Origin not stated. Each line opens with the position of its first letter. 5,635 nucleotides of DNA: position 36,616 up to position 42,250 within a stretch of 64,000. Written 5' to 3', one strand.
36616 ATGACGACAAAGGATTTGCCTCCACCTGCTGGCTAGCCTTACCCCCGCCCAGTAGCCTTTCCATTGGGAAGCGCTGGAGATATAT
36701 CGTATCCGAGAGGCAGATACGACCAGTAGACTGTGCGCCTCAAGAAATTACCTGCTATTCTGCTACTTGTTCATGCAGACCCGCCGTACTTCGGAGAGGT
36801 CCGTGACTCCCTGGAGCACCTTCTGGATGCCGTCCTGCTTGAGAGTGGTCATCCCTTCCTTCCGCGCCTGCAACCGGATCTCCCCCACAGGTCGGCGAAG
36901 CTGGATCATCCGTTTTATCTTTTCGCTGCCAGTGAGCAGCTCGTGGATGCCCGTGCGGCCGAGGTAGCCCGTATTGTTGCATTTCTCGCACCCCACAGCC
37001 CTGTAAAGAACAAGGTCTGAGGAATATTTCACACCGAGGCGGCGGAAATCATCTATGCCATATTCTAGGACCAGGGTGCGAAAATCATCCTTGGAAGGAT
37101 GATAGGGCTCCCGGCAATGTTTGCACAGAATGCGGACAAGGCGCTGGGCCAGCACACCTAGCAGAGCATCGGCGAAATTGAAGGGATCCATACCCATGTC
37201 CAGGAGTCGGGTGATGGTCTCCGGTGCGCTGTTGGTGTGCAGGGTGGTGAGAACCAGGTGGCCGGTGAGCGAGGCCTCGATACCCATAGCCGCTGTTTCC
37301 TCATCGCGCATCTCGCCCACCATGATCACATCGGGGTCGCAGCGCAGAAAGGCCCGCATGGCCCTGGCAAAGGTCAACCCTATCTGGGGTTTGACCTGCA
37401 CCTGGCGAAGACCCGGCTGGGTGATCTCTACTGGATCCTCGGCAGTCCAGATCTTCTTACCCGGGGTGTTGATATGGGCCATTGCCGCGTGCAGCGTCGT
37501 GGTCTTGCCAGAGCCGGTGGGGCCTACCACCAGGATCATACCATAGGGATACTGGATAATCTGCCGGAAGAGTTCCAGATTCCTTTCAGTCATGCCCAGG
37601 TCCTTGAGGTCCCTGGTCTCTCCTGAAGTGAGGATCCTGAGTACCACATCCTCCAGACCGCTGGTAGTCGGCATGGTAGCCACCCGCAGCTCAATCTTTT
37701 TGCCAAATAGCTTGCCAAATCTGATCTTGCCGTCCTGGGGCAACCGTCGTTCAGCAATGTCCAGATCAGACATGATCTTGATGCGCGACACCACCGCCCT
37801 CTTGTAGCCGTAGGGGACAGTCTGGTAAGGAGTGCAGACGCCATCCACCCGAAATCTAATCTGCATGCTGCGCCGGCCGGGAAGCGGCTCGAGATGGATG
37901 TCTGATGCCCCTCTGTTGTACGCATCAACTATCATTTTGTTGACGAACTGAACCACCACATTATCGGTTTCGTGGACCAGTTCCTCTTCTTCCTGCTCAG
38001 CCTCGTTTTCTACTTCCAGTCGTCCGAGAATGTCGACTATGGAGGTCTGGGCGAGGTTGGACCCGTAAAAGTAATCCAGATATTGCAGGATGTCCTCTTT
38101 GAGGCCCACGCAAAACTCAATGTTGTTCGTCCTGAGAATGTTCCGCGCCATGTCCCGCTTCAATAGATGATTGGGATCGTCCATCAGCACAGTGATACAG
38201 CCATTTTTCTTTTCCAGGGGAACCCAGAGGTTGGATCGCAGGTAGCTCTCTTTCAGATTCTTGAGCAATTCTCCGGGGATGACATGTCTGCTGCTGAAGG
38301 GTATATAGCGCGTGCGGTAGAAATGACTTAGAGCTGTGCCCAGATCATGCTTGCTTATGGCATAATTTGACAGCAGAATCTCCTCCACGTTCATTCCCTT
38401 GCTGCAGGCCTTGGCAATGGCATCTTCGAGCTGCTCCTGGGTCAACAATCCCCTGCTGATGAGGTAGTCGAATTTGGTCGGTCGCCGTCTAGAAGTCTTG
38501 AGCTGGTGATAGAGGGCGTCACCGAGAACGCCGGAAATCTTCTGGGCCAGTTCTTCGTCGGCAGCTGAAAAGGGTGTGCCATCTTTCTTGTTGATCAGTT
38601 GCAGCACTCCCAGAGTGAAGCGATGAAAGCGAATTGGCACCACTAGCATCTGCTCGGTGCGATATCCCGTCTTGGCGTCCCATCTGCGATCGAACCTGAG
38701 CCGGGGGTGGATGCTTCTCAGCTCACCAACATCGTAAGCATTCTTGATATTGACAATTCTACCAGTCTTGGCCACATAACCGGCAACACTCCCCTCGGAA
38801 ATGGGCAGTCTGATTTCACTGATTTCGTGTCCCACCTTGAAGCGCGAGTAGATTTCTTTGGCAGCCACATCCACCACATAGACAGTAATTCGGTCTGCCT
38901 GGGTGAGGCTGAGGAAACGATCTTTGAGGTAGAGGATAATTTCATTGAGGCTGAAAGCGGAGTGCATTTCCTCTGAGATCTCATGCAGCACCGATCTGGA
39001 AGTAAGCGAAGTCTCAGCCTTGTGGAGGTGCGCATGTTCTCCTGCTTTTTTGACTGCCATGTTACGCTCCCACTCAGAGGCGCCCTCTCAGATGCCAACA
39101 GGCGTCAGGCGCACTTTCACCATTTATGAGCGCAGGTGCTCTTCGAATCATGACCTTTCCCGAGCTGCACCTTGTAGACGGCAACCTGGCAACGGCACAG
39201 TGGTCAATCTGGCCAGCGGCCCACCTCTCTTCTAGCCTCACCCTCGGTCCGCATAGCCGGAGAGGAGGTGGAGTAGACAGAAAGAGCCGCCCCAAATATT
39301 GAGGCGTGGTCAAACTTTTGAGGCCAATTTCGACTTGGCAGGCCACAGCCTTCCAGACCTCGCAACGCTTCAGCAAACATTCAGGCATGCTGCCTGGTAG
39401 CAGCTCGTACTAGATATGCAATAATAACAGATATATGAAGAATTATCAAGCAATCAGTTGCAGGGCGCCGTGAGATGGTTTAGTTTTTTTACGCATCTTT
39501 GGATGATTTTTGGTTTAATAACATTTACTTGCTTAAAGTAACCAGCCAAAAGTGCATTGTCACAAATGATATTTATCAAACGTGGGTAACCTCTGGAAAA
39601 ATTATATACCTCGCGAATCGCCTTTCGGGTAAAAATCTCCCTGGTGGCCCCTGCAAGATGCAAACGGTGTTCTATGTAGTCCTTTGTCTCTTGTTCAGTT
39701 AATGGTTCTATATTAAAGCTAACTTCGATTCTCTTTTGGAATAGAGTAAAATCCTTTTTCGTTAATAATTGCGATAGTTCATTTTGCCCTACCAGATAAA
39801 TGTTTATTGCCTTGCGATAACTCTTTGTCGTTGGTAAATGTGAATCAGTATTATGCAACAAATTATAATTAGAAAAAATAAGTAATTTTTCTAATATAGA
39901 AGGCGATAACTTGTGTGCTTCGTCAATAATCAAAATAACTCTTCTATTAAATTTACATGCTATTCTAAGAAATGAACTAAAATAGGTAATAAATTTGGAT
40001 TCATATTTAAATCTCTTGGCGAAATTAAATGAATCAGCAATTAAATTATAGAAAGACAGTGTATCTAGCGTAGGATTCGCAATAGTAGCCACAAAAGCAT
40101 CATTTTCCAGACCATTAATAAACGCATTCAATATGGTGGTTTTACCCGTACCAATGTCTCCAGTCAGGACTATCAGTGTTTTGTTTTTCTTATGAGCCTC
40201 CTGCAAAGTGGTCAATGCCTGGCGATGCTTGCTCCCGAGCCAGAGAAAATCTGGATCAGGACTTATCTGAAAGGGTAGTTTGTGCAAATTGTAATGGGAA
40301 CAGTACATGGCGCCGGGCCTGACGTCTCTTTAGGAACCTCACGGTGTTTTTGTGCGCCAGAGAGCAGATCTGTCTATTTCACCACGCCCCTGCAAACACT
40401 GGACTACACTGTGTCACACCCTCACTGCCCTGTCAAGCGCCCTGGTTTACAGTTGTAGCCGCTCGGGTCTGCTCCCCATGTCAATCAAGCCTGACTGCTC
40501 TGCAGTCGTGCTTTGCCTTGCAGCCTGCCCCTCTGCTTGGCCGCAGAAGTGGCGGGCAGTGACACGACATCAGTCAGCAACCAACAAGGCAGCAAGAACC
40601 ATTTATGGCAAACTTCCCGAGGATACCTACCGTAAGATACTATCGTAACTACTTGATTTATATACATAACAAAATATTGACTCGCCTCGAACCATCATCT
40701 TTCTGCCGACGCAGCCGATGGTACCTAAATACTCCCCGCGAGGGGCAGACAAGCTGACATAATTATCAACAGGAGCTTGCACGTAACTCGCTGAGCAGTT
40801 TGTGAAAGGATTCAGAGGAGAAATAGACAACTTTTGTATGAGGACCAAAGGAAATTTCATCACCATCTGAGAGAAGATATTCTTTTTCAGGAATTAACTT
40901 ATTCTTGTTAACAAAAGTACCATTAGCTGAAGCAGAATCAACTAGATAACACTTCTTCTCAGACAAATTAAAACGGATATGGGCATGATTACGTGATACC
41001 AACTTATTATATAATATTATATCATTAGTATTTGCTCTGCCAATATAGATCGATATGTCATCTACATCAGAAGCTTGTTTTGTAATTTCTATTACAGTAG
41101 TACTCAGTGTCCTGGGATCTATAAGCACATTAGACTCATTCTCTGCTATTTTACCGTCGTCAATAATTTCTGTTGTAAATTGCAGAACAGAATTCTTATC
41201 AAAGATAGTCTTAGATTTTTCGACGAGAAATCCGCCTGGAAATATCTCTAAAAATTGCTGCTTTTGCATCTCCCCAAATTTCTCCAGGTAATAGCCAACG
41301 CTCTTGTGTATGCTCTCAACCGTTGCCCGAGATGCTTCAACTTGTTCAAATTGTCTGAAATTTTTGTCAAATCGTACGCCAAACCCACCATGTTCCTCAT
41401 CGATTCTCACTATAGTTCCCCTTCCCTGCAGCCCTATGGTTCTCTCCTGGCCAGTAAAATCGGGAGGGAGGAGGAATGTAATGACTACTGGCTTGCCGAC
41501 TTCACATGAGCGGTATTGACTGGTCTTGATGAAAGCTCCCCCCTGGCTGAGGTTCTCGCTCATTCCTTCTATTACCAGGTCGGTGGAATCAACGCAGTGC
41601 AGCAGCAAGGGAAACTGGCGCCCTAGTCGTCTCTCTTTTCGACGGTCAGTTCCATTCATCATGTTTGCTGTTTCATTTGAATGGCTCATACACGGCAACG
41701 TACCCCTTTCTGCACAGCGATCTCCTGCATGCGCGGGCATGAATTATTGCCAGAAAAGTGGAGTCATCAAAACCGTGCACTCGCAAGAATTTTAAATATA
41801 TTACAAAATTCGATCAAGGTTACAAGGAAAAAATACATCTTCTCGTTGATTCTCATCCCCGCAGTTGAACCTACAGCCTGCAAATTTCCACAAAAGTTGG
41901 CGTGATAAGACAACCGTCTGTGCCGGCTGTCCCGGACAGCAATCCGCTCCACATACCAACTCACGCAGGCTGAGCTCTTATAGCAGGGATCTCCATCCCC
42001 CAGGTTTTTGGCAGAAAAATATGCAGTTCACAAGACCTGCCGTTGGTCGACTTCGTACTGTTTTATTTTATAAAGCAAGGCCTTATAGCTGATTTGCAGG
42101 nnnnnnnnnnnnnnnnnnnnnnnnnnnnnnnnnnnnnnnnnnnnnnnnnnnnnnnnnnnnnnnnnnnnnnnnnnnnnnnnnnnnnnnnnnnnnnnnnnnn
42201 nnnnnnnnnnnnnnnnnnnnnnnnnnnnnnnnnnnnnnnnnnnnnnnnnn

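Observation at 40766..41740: PilZ-FHA two-domain protein, an unusual pairing of a c-di-GMP receptor with a phospho-threonine reader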

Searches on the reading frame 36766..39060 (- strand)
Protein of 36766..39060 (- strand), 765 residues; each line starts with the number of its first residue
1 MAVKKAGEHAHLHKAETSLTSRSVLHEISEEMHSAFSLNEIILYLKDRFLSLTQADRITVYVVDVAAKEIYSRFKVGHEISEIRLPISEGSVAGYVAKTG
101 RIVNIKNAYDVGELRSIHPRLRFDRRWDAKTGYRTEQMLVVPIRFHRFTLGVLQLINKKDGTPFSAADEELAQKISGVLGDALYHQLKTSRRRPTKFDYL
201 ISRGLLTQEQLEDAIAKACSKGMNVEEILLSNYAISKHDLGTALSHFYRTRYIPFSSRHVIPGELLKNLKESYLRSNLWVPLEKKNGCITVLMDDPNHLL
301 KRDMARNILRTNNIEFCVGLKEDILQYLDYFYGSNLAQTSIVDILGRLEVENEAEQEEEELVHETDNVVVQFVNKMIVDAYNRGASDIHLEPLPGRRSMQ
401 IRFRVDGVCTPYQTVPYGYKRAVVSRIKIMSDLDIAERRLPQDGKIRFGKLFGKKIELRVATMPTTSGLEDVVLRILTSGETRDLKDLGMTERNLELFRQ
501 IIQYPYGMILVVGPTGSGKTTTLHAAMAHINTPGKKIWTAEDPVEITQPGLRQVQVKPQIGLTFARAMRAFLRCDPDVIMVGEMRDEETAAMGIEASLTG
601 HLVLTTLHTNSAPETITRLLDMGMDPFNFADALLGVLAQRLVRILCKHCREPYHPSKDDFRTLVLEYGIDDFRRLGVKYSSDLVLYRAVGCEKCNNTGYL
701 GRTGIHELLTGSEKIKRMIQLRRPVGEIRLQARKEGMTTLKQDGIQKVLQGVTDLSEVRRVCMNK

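Call 3: search_protein_families(library=pfam, proteins=[window:36766-39060:-], max_evalue=1)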
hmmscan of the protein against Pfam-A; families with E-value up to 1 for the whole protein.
window:36766-39060:- (765 aa): 23 families
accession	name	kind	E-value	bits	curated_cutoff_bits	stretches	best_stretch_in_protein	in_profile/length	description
PF00437.27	T2SSE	-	4.3e-125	417.7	24.9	1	364-760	3-370/370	Type II/IV secretion system protein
PF05157.20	MshEN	-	2.9e-11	43.7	23.1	1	259-335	11-87/90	MshEN domain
PF01590.32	GAF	-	5.6e-11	43.5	22.4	1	51-182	15-132/133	GAF domain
PF13191.12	AAA_16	-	8.1e-05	23.6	32.6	1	497-593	15-103/167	AAA ATPase domain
PF13604.12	AAA_30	-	0.0003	21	27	1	496-538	8-50/191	AAA domain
PF13492.12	GAF_3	-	0.00053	20.8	27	1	51-183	15-127/129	GAF domain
PF25199.1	nSTAND_NTPase5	-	0.0027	18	34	1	505-548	40-84/145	Novel STAND NTPase 5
PF13401.12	AAA_22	-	0.0045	17.7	27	1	507-529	6-28/130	AAA domain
PF13555.12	AAA_29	-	0.0054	16.9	27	1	505-528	21-44/61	P-loop containing region of AAA domain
PF20720.3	nSTAND3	-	0.014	15.5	27.2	1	507-547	18-58/155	Novel STAND NTPase 3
PF13476.12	AAA_23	-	0.025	15.7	27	1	505-525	18-38/201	AAA domain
PF13245.12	AAA_19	-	0.03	14.9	25.1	1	506-535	11-40/134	AAA domain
PF01580.24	FtsK_SpoIIIE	-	0.046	13.6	24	1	501-527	35-60/221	FtsK/SpoIIIE family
PF00005.33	ABC_tran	-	0.058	14.4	25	1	508-546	13-51/137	ABC transporter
PF00004.35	AAA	-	0.064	14.1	21.2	1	509-533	1-25/131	ATPase family associated with various cellular activities (AAA)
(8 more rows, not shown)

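Call 4: search_protein_families(library=ncbifam, proteins=[window:36766-39060:-], max_evalue=1)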
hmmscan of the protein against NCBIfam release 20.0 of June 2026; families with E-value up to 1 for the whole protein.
window:36766-39060:- (765 aa): 31 families (the best 25 are shown)
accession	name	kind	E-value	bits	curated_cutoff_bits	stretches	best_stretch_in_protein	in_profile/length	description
TIGR02538.1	type_IV_pilB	equivalog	6.4e-154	513.6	675.65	1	199-762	5-562/564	type IV-A pilus assembly ATPase PilB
TIGR02533.1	type_II_gspE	equivalog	8.5e-151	502.9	630.25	1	268-761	3-485/486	type II secretion system ATPase GspE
NF053534.1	T4PilAsmATPsTfpB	equivalog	1.3e-127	426.7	850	1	269-762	97-582/584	type IV pilus assembly ATPase TfpB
NF007755.0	PRK10436.1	equivalog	3.8e-121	405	617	1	349-762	64-459/465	type II secretion system protein GspE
NF041000.1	ATPase_ComGA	equivalog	5.8e-72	241.9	300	1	375-643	2-266/267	competence type IV pilus ATPase ComGA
TIGR01420.1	pilT_fam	subfamily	8.9e-50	169.8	319.1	1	374-643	3-269/343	PilT/PilU family type 4a pilus ATPase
TIGR02525.1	plasmid_TraJ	equivalog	2.9e-26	92.3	368.3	1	379-638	26-290/372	plasmid transfer ATPase TraJ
NF058587.1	archaellum_moto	equivalog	6e-19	68.2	550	1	509-633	278-408/527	archaellum flagellar ATPase motor FlaI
TIGR02524.1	dot_icm_DotB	equivalog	4e-18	65.8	463.3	1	505-620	133-257/358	Dot/Icm type IV secretion system ATPase DotB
TIGR02788.1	VirB11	equivalog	3.6e-15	55.8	249.95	1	482-624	121-267/308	P-type DNA transfer ATPase VirB11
TIGR02782.1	TrbB_P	equivalog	4e-15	55.9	304.55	1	490-619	121-252/303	P-type conjugative transfer ATPase TrbB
NF010469.0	PRK13894.1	subfamily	1.7e-14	53.9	508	1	490-620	134-265/320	conjugal transfer ATPase TrbB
NF010407.0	PRK13833.1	subfamily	1.9e-13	50.6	499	1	487-621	126-261/323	conjugal transfer protein TrbB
TIGR03819.1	heli_sec_ATPase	hypoth_equivalog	3.3e-11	43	373.15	1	483-623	155-301/340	TadA family conjugal transfer-associated ATPase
NF053672.1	bindosome_BasE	exception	8.9e-11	41.2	1000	1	508-620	272-389/512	bindosome assembly system ATPase subunit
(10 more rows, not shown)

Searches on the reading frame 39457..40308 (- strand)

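Call 3: search_protein_families(library=pfam, proteins=[window:39457-40308:-], max_evalue=1)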
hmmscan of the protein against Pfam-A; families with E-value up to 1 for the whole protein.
window:39457-40308:- (284 aa): 38 families (the best 25 are shown)
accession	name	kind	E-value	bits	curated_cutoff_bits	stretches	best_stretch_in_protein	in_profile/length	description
PF13401.12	AAA_22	-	3.7e-16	60.1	27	1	41-182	3-130/130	AAA domain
PF13191.12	AAA_16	-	4.9e-07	30.8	32.6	1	30-136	10-146/167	AAA ATPase domain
PF09848.15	SLFN-g3_helicase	-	2.7e-06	27.4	24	1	43-145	1-94/354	Schlafen group 3, DNA/RNA helicase domain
PF02367.23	TsaE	-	8.2e-06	26.2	26.6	1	34-88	13-63/128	Threonylcarbamoyl adenosine biosynthesis protein TsaE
PF13604.12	AAA_30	-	4.5e-05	23.7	27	1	34-143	9-109/191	AAA domain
PF01637.24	ATPase_2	-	6e-05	23.4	33.2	1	32-144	8-132/225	ATPase domain predominantly from Archaea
PF00437.27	T2SSE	-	7.8e-05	21.9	24.9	1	24-77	124-177/370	Type II/IV secretion system protein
PF00004.35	AAA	-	0.00013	22.9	21.2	1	46-137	1-72/131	ATPase family associated with various cellular activities (AAA)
PF12775.13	AAA_7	-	0.00032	20.7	25.8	1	32-78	22-68/181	P-loop containing dynein motor region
PF07693.20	KAP_NTPase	-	0.00045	20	20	1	33-113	10-59/293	KAP family P-loop domain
PF10236.15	DAP3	-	0.00047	19.9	23.1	1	33-80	12-61/311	Mitochondrial ribosomal death-associated protein 3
PF13173.12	AAA_14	-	0.00058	20.3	27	1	43-134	2-74/129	AAA domain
PF13245.12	AAA_19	-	0.00099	19.7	25.1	1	41-85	9-53/134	AAA domain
PF04851.21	ResIII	-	0.0016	18.9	22.5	1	29-136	9-139/164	Type III restriction enzyme, res subunit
PF25199.1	nSTAND_NTPase5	-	0.002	18.4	34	1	34-62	31-60/145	Novel STAND NTPase 5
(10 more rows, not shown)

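Call 4: search_protein_families(library=ncbifam, proteins=[window:39457-40308:-], max_evalue=1)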
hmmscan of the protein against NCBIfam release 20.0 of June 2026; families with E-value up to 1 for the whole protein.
window:39457-40308:- (284 aa): 49 families (the best 25 are shown)
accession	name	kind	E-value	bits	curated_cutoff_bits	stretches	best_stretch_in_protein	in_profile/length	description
TIGR03015.1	pepcterm_ATPase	hypoth_equivalog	5.8e-58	196.4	324.5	1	1-276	1-266/269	XrtA/PEP-CTERM system-associated ATPase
TIGR00150.1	T6A_YjeE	equivalog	2.5e-06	27.4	60.1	1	41-142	20-115/135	tRNA (adenosine(37)-N6)-threonylcarbamoyltransferase complex ATPase subunit type 1 TsaE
NF041000.1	ATPase_ComGA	equivalog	0.00013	21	300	1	29-79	114-166/267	competence type IV pilus ATPase ComGA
TIGR00635.1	ruvB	equivalog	0.00017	20.8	299.05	1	109-276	68-229/305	Holliday junction branch migration DNA helicase RuvB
TIGR03420.1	DnaA_homol_Hda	equivalog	0.00023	20.8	194.8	1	12-70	5-65/226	DnaA regulatory inactivator Hda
TIGR01448.2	helicase_RecD2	equivalog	0.00038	18.7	500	1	42-80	330-368/713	SF1B family DNA helicase RecD2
TIGR01420.1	pilT_fam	subfamily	0.00084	18.7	319.1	1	32-72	111-151/343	PilT/PilU family type 4a pilus ATPase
NF000868.0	PRK00080.1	equivalog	0.0016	17.4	282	1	108-249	88-223/330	Holliday junction branch migration DNA helicase RuvB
TIGR02788.1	VirB11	equivalog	0.0032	16.5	249.95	1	35-88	137-189/308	P-type DNA transfer ATPase VirB11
TIGR00152.1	TIGR00152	equivalog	0.0067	16.3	65.55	1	45-74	1-30/188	dephospho-CoA kinase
NF038181.1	reg_ATPase_IniR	equivalog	0.011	14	750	1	28-79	5-54/827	isoniazid response ATPase/transcriptional regulator IniR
TIGR03346.1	chaperone_ClpB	equivalog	0.012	13.9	1232.1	1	35-134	186-278/853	ATP-dependent chaperone ClpB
NF006742.0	PRK09270.1-1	equivalog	0.015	14.6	402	1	30-95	30-95/237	nucleoside/nucleotide kinase family protein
NF033453.1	BREX_3_BrxF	hypoth_equivalog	0.016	14.9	50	1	33-65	6-38/149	BREX-3 system P-loop-containing protein BrxF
NF053534.1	T4PilAsmATPsTfpB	equivalog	0.016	13.6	850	1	29-79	322-373/584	type IV pilus assembly ATPase TfpB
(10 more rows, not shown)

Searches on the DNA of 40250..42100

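Call 72: search_rna_families(source=window, start=40250, end=42100, threshold=evalue, max_evalue=1)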
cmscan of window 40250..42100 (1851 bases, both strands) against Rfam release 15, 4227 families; matches with E-value up to 1: 2.
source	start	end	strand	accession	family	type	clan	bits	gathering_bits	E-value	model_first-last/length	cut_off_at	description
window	40881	40968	-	RF00310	snoZ165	Gene; snRNA; snoRNA; CD-box;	-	25.2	90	0.092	1-92/92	no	Small nucleolar RNA Z165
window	40496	40583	-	RF02460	Virus_CITE_5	Cis-reg;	-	20.1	90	0.86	1-94/94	no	Satellite tobacco necrosis virus cap-independent translation element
